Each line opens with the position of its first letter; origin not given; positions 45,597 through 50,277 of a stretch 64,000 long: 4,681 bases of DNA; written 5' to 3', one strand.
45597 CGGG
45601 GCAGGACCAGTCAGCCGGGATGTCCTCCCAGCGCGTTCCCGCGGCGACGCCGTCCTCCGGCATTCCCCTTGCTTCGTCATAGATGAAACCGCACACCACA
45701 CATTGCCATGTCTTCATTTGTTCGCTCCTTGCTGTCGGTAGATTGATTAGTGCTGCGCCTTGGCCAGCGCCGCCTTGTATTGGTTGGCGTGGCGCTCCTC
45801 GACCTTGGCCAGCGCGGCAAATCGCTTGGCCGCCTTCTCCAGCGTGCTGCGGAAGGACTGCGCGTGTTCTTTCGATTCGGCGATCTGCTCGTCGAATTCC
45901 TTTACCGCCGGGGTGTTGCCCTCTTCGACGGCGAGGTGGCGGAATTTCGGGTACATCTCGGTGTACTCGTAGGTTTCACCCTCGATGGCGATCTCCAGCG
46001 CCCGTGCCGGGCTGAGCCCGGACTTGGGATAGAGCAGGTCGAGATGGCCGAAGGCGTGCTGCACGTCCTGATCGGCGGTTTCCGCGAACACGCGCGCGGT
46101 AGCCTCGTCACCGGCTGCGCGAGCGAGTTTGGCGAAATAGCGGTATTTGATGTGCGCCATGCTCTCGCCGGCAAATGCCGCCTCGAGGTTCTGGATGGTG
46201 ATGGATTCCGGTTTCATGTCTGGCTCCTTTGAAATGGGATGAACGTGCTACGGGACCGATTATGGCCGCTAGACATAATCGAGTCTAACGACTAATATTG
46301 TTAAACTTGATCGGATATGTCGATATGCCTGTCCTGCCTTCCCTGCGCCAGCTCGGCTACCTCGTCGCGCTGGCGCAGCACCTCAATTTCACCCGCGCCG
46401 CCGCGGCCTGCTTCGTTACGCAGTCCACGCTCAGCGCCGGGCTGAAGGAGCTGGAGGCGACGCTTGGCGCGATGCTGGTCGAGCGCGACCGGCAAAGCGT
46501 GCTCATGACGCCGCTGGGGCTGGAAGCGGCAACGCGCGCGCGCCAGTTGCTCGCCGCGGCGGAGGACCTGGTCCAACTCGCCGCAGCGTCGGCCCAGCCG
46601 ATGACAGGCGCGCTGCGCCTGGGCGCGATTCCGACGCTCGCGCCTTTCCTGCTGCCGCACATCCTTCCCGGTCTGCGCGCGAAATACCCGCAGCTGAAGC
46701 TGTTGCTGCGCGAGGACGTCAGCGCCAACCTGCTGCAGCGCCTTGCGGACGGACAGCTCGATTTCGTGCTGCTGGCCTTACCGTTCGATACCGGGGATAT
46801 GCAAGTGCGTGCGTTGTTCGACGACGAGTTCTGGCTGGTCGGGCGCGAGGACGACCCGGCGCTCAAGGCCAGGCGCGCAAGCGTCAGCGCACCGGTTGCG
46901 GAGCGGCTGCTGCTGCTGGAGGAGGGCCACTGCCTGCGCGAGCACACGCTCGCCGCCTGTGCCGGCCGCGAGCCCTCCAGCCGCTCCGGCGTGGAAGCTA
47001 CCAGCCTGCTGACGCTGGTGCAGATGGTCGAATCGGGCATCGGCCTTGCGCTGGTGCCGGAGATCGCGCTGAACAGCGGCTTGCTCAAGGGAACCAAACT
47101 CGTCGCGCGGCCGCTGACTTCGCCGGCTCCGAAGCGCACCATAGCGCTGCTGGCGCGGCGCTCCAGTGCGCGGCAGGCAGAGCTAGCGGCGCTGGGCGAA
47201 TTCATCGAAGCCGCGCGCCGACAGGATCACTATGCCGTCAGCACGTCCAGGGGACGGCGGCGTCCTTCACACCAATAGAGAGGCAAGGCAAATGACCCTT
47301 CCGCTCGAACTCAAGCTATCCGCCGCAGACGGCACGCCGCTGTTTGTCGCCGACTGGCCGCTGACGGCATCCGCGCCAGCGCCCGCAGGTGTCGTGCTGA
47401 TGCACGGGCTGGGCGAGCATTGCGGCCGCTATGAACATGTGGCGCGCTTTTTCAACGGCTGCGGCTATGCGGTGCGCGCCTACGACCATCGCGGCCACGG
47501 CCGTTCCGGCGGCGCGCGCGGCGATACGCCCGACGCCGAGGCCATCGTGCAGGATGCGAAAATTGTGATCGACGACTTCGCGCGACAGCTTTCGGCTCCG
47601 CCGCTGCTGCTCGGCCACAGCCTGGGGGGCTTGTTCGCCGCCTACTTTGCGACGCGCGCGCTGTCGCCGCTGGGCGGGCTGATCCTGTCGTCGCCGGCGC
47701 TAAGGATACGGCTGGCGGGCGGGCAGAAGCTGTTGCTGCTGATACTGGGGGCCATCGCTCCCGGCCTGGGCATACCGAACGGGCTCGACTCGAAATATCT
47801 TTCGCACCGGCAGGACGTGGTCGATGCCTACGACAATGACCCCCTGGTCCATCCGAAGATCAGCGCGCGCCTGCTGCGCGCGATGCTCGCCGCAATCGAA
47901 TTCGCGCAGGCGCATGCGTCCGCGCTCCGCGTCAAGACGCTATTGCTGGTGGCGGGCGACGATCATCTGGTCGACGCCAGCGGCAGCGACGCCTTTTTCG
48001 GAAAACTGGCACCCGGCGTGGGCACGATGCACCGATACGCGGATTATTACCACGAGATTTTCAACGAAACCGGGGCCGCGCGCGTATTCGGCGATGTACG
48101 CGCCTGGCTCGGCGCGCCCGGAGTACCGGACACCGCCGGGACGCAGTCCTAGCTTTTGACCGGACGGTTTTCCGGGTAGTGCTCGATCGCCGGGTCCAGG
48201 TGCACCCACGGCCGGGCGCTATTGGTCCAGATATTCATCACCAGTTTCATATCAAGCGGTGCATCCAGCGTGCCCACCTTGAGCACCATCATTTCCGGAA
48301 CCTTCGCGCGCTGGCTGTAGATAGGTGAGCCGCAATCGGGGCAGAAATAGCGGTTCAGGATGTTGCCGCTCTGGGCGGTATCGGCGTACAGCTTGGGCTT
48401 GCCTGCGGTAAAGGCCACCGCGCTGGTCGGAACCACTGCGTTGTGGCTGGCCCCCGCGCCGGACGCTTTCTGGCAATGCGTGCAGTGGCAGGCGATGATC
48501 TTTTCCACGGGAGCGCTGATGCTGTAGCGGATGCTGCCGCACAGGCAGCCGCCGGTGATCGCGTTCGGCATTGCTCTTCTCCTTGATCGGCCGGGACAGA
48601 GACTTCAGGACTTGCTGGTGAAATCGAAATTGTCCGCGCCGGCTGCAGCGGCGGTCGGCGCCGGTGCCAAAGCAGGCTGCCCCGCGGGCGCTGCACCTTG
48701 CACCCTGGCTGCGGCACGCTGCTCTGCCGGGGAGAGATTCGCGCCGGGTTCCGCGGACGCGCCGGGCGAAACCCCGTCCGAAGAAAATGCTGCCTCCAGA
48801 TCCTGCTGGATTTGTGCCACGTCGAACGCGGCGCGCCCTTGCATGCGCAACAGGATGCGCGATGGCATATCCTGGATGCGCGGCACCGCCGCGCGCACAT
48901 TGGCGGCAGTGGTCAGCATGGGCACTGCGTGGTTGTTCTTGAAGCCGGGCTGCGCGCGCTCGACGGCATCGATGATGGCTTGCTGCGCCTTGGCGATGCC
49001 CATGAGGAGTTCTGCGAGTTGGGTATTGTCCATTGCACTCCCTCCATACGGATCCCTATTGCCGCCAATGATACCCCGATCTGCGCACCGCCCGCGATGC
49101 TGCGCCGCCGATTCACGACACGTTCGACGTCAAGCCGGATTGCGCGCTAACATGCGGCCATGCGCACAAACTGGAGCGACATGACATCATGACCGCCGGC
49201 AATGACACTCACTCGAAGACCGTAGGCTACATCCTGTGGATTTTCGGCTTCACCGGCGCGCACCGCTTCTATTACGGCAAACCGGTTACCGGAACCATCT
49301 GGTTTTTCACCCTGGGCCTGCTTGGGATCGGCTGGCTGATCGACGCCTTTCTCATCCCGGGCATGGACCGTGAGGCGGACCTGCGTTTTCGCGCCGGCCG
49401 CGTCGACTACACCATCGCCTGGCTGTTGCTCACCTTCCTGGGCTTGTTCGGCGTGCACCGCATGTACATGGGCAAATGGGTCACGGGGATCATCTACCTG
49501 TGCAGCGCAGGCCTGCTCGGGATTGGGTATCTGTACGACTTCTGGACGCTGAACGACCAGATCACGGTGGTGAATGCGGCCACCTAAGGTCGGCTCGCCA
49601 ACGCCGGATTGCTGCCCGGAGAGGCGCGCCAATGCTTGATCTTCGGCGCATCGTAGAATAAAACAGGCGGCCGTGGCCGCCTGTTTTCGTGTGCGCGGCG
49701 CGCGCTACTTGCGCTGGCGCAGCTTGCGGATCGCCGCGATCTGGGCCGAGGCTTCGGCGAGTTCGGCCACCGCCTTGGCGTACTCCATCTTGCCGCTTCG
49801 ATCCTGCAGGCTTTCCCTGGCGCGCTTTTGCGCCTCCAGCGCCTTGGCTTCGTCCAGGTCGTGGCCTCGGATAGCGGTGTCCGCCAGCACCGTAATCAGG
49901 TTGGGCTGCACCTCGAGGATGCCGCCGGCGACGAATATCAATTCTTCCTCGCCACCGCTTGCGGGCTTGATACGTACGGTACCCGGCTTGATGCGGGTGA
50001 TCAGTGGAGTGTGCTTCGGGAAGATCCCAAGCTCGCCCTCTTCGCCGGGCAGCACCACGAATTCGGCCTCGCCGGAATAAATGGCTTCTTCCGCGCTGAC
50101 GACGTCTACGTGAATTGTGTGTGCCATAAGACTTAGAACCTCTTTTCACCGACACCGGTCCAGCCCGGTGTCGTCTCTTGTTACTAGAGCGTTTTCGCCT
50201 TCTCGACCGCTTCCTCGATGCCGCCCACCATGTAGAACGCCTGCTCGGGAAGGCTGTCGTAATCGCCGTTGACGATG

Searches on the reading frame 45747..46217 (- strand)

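Call 57: search_protein_families(library=pfam, proteins=[window:45747-46217:-], max_evalue=0.00001)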
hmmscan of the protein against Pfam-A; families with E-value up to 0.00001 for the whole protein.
window:45747-46217:- (156 aa): 1 family
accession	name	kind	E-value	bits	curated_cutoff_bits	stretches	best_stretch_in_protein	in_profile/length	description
PF02915.23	Rubrerythrin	-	6.1e-17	62.7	22.8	1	10-124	2-135/137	Rubrerythrin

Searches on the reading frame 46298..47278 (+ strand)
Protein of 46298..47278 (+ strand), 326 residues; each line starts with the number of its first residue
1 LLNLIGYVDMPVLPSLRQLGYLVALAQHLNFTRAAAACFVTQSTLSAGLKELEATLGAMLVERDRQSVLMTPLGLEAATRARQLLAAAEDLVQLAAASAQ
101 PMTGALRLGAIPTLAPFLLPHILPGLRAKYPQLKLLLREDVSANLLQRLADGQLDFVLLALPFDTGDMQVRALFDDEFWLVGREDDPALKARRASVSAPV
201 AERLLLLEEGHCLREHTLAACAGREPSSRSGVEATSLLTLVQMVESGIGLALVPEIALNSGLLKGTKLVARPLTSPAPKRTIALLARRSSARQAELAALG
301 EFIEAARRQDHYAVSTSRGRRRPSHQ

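Call 57: search_protein_families(library=pfam, proteins=[window:46298-47278:+], max_evalue=0.00001)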
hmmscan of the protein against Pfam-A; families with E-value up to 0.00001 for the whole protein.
window:46298-47278:+ (326 aa): 2 families
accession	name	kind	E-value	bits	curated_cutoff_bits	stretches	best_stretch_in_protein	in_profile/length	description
PF03466.25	LysR_substrate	-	9e-42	143.3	28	1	100-305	2-206/209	LysR substrate binding domain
PF00126.33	HTH_1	-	1.4e-16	60.6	26.6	1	16-74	1-59/60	Bacterial regulatory helix-turn-helix protein, lysR family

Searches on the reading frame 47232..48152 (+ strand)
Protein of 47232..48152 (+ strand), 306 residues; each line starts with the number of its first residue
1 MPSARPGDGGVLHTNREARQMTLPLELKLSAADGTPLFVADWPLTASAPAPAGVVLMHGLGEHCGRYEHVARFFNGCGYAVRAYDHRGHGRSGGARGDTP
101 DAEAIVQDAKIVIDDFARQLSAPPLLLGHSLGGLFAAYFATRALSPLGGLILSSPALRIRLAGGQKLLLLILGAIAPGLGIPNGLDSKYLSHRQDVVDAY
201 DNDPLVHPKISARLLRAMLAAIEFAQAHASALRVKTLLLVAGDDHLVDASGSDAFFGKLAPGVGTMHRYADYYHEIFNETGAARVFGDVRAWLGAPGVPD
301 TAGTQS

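Call 58: search_protein_families(library=pfam, proteins=[window:47232-48152:+], max_evalue=0.00001)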
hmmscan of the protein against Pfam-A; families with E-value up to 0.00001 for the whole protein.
window:47232-48152:+ (306 aa): 3 families
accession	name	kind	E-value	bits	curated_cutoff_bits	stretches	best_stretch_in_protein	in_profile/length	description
PF12146.15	Hydrolase_4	-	7.3e-68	228.9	27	1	52-280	5-238/239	Serine aminopeptidase, S33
PF00561.26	Abhydrolase_1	-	6.6e-15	55.9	25.8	1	54-277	3-241/245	alpha/beta hydrolase fold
PF12697.13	Abhydrolase_6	-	2.8e-13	51.5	26.3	1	54-264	1-193/217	Alpha/beta hydrolase family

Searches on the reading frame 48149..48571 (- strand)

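Call 58: search_protein_families(library=pfam, proteins=[window:48149-48571:-], max_evalue=0.00001)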
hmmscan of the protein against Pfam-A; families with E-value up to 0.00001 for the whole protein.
window:48149-48571:- (140 aa): 1 family
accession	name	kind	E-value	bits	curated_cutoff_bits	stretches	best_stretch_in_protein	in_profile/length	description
PF04828.22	GFA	-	7.3e-34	116.7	24.3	1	5-117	2-114/115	Glutathione-dependent formaldehyde-activating enzyme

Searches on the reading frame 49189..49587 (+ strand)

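Call 58: search_protein_families(library=pfam, proteins=[window:49189-49587:+], max_evalue=0.00001)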
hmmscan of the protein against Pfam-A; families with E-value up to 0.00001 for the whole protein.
window:49189-49587:+ (132 aa): 1 family
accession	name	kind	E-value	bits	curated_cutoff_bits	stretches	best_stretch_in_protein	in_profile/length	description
PF05154.21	TM2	-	4.1e-33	113.8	27.9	2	7-54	2-51/51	TM2 domain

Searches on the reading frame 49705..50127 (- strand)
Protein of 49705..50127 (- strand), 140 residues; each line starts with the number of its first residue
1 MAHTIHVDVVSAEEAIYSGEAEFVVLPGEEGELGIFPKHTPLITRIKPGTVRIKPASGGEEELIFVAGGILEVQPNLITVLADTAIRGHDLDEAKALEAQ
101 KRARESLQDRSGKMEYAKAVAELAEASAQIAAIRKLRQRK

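Call 58: search_protein_families(library=pfam, proteins=[window:49705-50127:-], max_evalue=0.00001)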
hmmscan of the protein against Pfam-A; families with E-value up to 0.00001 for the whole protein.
window:49705-50127:- (140 aa): 2 families
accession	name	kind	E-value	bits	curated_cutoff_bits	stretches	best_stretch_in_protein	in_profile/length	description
PF02823.21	ATP-synt_DE_N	-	5.9e-31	106.7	27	1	5-85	1-80/80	ATP synthase, Delta/Epsilon chain, beta-sandwich domain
PF00401.25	ATP-synt_DE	-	4.4e-08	33.6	24.6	1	90-133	2-46/47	ATP synthase, Delta/Epsilon chain, long alpha-helix domain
